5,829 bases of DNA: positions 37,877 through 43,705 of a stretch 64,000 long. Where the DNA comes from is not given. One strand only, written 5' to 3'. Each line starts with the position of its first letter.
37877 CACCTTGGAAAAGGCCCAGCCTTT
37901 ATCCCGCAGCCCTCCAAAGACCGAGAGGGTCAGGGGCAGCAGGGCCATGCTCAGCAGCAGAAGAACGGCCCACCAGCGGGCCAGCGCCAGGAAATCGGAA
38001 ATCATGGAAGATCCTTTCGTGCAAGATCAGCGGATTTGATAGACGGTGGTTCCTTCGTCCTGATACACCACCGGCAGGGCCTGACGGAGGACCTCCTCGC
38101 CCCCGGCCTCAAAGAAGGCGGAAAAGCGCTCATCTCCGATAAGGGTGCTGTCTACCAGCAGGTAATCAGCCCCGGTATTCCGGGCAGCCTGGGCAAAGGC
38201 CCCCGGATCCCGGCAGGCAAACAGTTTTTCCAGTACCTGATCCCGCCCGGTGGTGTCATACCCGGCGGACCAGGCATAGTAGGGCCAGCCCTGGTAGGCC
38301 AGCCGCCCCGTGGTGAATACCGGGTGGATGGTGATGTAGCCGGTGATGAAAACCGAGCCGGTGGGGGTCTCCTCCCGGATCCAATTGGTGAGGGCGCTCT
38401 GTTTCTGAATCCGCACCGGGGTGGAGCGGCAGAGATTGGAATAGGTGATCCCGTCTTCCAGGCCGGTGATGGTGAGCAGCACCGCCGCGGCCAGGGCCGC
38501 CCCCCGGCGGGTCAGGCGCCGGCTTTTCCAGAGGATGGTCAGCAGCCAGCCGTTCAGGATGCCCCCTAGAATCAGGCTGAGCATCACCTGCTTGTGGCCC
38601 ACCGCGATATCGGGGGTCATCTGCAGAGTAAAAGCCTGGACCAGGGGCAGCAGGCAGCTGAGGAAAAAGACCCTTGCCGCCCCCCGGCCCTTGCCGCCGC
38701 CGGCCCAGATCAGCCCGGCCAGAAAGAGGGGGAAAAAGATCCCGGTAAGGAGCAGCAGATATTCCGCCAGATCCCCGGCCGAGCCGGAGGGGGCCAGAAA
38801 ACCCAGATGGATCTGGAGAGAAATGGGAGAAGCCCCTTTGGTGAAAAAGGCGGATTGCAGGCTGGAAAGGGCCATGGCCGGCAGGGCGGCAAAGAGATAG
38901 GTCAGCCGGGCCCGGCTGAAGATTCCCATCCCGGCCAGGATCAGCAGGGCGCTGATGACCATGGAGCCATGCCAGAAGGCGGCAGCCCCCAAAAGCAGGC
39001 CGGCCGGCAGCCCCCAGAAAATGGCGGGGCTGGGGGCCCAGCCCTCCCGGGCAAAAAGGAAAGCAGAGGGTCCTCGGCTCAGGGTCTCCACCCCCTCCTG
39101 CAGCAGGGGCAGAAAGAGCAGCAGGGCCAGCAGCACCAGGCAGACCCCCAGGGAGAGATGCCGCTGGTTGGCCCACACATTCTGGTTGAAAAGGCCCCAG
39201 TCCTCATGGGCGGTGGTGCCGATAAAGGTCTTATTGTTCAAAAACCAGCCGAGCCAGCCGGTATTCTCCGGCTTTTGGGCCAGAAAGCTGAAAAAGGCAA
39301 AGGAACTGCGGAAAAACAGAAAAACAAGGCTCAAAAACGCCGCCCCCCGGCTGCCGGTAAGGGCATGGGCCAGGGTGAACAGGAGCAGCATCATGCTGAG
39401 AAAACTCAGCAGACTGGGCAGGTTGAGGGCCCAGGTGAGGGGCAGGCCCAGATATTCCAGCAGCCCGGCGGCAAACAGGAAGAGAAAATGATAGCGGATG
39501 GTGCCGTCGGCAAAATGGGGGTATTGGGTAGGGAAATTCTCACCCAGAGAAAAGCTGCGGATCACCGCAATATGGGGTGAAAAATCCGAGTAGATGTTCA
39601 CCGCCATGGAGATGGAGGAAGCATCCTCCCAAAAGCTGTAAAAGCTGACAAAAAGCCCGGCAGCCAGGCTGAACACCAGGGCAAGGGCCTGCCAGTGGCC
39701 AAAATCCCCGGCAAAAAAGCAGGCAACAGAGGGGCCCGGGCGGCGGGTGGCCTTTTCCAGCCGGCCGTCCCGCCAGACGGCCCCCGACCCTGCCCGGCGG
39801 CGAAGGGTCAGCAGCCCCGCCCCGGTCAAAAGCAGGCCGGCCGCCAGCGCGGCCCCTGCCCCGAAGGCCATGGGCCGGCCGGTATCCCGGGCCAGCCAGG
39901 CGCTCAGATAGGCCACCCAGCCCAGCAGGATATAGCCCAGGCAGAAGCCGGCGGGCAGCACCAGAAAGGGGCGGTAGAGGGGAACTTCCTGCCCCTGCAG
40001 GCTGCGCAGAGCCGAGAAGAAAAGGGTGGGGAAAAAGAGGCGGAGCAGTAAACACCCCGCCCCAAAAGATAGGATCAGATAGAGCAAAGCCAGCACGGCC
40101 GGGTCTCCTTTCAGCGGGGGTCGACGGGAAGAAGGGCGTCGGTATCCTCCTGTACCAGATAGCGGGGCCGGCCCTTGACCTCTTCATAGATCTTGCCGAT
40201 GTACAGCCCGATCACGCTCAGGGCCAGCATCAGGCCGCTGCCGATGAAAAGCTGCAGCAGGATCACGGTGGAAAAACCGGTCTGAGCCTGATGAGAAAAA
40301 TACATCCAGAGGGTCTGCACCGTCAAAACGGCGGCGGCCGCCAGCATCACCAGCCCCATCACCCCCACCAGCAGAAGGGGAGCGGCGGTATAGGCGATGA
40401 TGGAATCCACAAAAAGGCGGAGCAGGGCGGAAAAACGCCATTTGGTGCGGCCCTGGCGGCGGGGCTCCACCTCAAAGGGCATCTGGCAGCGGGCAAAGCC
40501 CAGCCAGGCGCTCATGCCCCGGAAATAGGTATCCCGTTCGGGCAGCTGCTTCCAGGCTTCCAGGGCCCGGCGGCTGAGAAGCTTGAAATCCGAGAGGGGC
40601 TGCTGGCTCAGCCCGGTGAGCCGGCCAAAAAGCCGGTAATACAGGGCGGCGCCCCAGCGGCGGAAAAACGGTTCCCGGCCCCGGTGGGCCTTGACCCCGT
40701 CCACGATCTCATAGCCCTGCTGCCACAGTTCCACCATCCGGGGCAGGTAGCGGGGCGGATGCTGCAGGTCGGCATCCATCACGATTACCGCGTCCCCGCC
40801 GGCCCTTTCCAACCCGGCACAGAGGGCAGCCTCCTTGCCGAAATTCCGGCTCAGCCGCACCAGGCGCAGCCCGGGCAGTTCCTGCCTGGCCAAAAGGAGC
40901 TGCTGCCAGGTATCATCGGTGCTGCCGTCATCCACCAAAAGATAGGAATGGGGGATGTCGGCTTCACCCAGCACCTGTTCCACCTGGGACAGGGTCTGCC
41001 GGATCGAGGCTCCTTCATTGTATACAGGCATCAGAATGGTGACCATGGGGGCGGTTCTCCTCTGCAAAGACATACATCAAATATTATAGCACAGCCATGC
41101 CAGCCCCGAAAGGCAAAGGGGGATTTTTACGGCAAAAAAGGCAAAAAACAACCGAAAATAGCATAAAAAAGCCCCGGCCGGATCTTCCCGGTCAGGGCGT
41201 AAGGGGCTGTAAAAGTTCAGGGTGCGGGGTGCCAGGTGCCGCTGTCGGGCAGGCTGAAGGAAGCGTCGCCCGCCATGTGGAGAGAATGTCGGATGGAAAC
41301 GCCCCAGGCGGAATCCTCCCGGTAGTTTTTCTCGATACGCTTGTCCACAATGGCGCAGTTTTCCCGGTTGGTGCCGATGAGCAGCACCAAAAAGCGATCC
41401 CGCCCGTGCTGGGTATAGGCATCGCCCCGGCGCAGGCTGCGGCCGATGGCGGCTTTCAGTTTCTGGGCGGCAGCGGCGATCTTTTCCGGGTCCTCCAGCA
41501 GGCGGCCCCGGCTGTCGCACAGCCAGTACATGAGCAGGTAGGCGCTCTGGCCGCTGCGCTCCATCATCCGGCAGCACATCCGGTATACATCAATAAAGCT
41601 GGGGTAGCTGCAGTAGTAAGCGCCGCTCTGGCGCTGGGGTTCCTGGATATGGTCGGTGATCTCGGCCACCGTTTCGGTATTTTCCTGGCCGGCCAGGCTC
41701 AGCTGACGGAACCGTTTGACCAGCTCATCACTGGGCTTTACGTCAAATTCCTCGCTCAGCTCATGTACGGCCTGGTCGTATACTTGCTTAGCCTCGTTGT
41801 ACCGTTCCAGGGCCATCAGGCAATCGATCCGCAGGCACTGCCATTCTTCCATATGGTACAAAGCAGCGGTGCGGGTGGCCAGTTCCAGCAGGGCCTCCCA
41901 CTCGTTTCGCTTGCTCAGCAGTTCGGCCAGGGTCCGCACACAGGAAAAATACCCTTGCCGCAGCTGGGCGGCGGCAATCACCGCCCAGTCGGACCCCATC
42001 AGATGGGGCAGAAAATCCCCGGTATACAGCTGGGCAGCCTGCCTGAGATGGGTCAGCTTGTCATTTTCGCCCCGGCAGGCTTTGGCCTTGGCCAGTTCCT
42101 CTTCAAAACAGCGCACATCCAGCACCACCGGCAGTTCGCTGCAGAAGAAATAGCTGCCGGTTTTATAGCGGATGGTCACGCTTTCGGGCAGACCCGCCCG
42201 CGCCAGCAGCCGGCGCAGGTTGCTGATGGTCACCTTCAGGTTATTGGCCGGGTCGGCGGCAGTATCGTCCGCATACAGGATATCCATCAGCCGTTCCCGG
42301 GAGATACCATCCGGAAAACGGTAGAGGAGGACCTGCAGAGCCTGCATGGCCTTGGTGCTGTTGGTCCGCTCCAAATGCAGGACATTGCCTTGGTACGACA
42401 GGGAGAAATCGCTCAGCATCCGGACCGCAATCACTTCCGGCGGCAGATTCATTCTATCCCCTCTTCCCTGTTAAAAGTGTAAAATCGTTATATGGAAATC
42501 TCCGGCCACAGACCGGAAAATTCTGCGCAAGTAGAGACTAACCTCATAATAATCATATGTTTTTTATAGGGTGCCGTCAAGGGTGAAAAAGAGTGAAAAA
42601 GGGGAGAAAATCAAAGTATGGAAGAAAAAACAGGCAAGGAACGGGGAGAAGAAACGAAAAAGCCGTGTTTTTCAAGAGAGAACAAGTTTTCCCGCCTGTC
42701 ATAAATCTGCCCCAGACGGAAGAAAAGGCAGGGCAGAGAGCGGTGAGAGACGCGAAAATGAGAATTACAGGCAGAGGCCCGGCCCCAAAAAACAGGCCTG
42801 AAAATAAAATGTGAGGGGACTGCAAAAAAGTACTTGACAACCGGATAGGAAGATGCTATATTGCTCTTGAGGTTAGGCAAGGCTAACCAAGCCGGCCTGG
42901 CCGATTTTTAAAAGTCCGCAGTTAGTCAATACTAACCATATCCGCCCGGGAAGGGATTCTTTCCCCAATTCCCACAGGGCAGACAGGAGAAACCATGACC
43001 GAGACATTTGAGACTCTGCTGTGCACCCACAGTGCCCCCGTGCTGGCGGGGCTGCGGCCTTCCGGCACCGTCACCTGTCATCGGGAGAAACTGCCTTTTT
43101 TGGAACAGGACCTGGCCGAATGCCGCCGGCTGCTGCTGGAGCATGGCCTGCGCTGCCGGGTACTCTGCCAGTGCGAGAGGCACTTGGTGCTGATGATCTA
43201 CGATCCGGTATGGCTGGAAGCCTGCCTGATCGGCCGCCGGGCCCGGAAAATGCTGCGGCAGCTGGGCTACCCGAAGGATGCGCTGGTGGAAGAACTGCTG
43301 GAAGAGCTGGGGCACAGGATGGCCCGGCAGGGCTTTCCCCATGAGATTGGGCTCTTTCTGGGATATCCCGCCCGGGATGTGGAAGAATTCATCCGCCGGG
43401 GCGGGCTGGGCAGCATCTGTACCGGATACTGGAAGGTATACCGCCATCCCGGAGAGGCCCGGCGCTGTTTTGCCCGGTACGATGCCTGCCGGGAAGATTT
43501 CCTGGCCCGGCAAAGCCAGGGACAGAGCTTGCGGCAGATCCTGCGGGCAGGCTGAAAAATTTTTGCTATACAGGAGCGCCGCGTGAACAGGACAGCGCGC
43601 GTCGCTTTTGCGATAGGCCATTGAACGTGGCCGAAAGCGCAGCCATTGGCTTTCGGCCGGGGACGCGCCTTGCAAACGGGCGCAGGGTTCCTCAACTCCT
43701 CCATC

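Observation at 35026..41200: Four-gene extracytoplasmic glycosylation cluster: 2x GT2 polyprenyl-P-sugar synthases, PMT/ArnT-like GT-C and DUF2298 'YYY' protein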

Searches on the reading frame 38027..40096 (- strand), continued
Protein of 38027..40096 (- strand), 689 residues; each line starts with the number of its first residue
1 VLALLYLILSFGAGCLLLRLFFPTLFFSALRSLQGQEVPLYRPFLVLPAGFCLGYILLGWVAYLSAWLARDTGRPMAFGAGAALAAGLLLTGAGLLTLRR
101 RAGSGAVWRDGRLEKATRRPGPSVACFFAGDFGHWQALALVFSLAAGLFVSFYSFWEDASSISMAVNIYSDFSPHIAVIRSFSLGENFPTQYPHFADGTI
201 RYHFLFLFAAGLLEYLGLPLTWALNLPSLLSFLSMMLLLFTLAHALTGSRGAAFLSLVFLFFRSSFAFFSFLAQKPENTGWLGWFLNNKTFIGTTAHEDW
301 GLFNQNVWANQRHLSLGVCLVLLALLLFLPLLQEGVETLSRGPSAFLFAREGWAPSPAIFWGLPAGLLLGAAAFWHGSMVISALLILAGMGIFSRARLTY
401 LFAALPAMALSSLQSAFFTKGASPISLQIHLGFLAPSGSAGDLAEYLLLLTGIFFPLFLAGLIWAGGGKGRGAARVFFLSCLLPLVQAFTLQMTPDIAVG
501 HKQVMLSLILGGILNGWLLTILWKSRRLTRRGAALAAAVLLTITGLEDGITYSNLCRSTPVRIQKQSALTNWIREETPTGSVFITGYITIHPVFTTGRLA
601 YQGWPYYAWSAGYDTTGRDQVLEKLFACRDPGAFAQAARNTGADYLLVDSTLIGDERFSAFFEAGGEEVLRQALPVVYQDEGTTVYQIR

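Call 94: search_protein_families(library=pfam, alignment_id=A1, max_evalue=1)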
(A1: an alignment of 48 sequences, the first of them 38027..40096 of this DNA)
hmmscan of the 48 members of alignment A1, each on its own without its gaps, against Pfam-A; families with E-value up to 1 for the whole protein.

A. member 1, window:38027-40096:- (689 aa): 1 family
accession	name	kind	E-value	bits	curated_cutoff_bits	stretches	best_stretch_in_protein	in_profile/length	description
PF20604.3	DUF6798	-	0.061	13.5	26.9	1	567-585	4-22/61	Domain of unknown function (DUF6798)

B. families by the number of members that match (of 48 scanned): 19 families
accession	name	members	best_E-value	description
PF20604.3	DUF6798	10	6.3e-05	Domain of unknown function (DUF6798)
PF10034.15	Dpy19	2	1.5e-05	Q-cell neuroblast polarisation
PF12805.13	FUSC-like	1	0.00063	FUSC-like inner membrane protein yccS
PF05038.18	Cytochrom_B558a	1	0.0016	Cytochrome Cytochrome b558 alpha-subunit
PF12669.12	FeoB_associated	1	0.0056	FeoB-associated Cys-rich membrane protein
PF12046.13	CCB1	1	0.013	Cofactor assembly of complex C subunit B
PF04276.17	DUF443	1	0.026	Protein of unknown function (DUF443)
PF10011.15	DUF2254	1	0.033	Predicted membrane protein (DUF2254)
PF21789.3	TNP-like_RNaseH_C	1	0.042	TNP-like, RNase H C-terminal domain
PF16921.10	Tex_YqgF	1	0.054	Tex protein YqgF-like domain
PF04995.19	CcmD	1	0.055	Heme exporter protein D (CcmD)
PF24878.1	YkcB_C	1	0.062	Putative mannosyltransferase YkcB-like, C-terminal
PF00241.25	Cofilin_ADF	1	0.15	Cofilin/tropomyosin-type actin-binding protein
PF18980.5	DUF5716_C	1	0.17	Family of unknown function (DUF5716) C-terminal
PF13998.11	MgrB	1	0.18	MgrB protein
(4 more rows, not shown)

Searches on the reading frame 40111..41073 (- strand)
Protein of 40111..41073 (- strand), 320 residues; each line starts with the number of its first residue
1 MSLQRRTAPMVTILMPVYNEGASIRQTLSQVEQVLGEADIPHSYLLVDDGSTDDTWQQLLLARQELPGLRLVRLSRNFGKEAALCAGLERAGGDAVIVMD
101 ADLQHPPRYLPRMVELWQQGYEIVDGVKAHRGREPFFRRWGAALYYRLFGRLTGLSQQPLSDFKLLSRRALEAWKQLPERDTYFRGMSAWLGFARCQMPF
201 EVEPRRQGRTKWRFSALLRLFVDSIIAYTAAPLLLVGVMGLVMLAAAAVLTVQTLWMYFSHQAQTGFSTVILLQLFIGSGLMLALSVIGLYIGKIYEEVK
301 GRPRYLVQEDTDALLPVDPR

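Call 7: search_protein_families(library=pfam, proteins=[window:40111-41073:-], max_evalue=0.01)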
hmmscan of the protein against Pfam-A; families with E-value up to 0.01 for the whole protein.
window:40111-41073:- (320 aa): 3 families
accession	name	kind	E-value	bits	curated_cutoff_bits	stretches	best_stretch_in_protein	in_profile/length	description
PF00535.33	Glycos_transf_2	-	3.9e-29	102.2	23.3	1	12-151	1-144/168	Glycosyl transferase family 2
PF13641.12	Glyco_tranf_2_3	-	8.8e-06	26.3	27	1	10-147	2-142/230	Glycosyltransferase like family 2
PF13506.12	Glyco_transf_21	-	0.0015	18.4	21.7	1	80-146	18-85/174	Glycosyl transferase family 21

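Call 8: search_protein_families(library=ncbifam, proteins=[window:40111-41073:-], max_evalue=0.01)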
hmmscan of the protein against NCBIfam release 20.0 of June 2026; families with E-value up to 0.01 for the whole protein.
window:40111-41073:- (320 aa): 18 families
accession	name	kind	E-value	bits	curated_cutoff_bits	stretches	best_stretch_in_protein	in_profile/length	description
NF047588.1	GlcsyltransPgfSStrep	equivalog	2.4e-66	224.1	500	1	11-309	3-304/308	glycosyltransferase PgfS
NF007986.1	PRK10714.1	equivalog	3.5e-45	154.4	529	1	10-309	7-310/316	undecaprenyl-phosphate 4-deoxy-4-formamido-L-arabinose transferase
TIGR03937.1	PgaC_IcaA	equivalog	7.3e-15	54.8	422.3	1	4-103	40-136/407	poly-beta-1,6-N-acetyl-D-glucosamine synthase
NF041875.1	EPS_EpsD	equivalog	2.3e-12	47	370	1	12-152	2-143/325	exopolysaccharide biosynthesis glycosyltransferase EpsD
TIGR03965.1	mycofact_glyco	equivalog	1.1e-10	41.1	280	1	8-116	73-178/467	mycofactocin biosynthesis glycosyltransferase MftF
TIGR03111.1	glyc2_xrt_Gpos1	hypoth_equivalog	5.6e-10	38.6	363.95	1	7-117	47-156/439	TIGR03111 family XrtG-associated glycosyltransferase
NF058614.1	PPMAGASynPpgS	equivalog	1.5e-09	37.6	370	1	11-128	2-113/226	polyprenyl-phospho-N-acetylgalactosaminyl synthase PpgS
NF007482.0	PRK10073.1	equivalog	1.5e-08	34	423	1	7-118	4-111/334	glycosyltransferase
TIGR04182.1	glyco_TIGR04182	equivalog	2.1e-08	33.9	325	1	11-122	2-103/293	S-layer glycoprotein N-glycosyltransferase AglJ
NF047683.1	TeichurnBiosyTuaG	equivalog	6.3e-08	32.6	400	1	6-117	3-111/252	teichuronic acid biosynthesis protein TuaG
NF010496.0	PRK13915.1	equivalog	1.2e-07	31.1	262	1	7-116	29-141/307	glucosyl-3-phosphoglycerate synthase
TIGR04283.1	glyco_like_mftF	equivalog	5.9e-07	29.3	182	1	12-118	2-98/221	TIGR04283 family arsenosugar biosynthesis glycosyltransferase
NF041391.1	DPhHxTase_Halo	equivalog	6.3e-07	28.6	375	1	15-154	1-132/213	dolichyl-phosphate hexose transferase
TIGR04242.1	nodulat_NodC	equivalog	3.9e-06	26.1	550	1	5-103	44-142/395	chitooligosaccharide synthase NodC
NF053739.1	GlytfEpsEBac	equivalog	0.00034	19.7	450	1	9-117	1-107/265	glycosyltransferase EpsE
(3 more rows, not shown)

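Call 56: search_solved_structures(query=window:40111-41073:-, max_evalue=0.001)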
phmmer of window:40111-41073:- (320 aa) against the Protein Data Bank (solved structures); distinct sequences matched with E-value up to 0.001: 16.
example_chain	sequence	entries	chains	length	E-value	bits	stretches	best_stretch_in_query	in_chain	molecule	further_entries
5ekp_C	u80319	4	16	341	2e-64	221.1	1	10-309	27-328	Uncharacterized glycosyltransferase sll0501 | Glycosyltransferase sll0501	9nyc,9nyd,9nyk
9nye_A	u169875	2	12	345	2e-64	221.1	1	10-309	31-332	Glycosyltransferase sll0501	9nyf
5eke_A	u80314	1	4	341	2.7e-64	220.7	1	10-309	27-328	Uncharacterized glycosyltransferase sll0501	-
9hwj_A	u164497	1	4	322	4.4e-41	144.4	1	10-309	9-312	Undecaprenyl-phosphate 4-deoxy-4-formamido-L-arabinose transferase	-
9bhc_C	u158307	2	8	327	2.5e-39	138.7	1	10-309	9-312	Undecaprenyl-phosphate 4-deoxy-4-formamido-L-arabinose transferase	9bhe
8vxh_A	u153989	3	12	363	3.5e-39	138.2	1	10-309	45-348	Undecaprenyl-phosphate 4-deoxy-4-formamido-L-arabinose transferase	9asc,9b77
5mlz_A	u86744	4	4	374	9e-19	71.1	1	10-173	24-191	Dolichol monophosphate mannose synthase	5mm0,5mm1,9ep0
6yv7_B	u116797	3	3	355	5.3e-06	29.2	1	8-109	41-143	Glycosyl transferase, family 2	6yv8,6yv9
6yv7_A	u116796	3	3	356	5.3e-06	29.2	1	8-109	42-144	Glycosyl transferase, family 2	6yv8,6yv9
7pdo_A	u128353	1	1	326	3.1e-05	26.7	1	9-127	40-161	Glucosyl-3-phosphoglycerate synthase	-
7p5l_A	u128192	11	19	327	3.1e-05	26.7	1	9-127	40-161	Glucosyl-3-phosphoglycerate synthase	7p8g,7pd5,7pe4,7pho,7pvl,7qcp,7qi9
4y6n_A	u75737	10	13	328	4e-05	26.3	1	9-116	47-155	Glucosyl-3-phosphoglycerate synthase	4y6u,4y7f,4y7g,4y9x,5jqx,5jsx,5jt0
3e25_A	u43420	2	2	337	4.2e-05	26.2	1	9-116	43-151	Putative uncharacterized protein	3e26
4ddz_A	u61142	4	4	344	4.5e-05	26.2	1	9-116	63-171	GLUCOSYL-3-PHOSPHOGLYCERATE SYNTHASE (GpgS) | Glucosyl-3-phosphoglycerate synthase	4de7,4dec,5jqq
2z87_A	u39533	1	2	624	0.00069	22.2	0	6-78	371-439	Chondroitin synthase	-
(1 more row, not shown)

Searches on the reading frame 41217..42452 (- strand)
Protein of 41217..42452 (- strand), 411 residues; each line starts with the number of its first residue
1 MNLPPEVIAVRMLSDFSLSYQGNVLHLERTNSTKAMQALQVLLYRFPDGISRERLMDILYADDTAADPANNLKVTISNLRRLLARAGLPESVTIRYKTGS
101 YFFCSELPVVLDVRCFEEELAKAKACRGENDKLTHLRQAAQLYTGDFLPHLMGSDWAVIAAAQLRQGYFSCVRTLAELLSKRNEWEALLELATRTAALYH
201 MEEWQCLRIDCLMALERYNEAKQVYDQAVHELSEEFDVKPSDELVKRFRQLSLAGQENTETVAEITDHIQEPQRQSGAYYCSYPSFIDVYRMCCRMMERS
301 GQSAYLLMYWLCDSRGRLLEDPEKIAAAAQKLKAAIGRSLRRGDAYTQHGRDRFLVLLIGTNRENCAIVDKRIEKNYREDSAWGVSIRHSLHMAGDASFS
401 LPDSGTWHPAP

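Call 11: search_protein_families(library=pfam, proteins=[window:41217-42452:-], max_evalue=0.001)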
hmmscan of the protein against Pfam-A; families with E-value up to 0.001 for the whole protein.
window:41217-42452:- (411 aa): 2 families
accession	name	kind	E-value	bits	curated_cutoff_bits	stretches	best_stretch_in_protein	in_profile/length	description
PF03704.23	BTAD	-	5.7e-15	56.4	22.1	1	111-249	1-143/146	Bacterial transcriptional activator domain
PF00486.34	Trans_reg_C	-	3e-05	24.4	26.2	1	32-92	7-67/77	Transcriptional regulatory protein, C terminal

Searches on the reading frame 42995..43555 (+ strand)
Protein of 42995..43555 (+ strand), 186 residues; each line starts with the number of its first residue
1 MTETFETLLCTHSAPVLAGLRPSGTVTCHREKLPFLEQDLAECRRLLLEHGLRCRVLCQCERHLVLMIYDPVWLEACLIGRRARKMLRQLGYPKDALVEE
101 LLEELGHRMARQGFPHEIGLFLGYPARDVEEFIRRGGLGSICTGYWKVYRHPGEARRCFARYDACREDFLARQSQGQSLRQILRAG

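Call 11: search_protein_families(library=pfam, proteins=[window:42995-43555:+], max_evalue=0.001)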
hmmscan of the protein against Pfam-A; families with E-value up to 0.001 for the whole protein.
window:42995-43555:+ (186 aa): 1 family
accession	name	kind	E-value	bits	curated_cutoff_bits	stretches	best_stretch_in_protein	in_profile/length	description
PF12672.12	DUF3793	-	1.6e-47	162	25.1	1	9-182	1-166/167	Protein of unknown function (DUF3793)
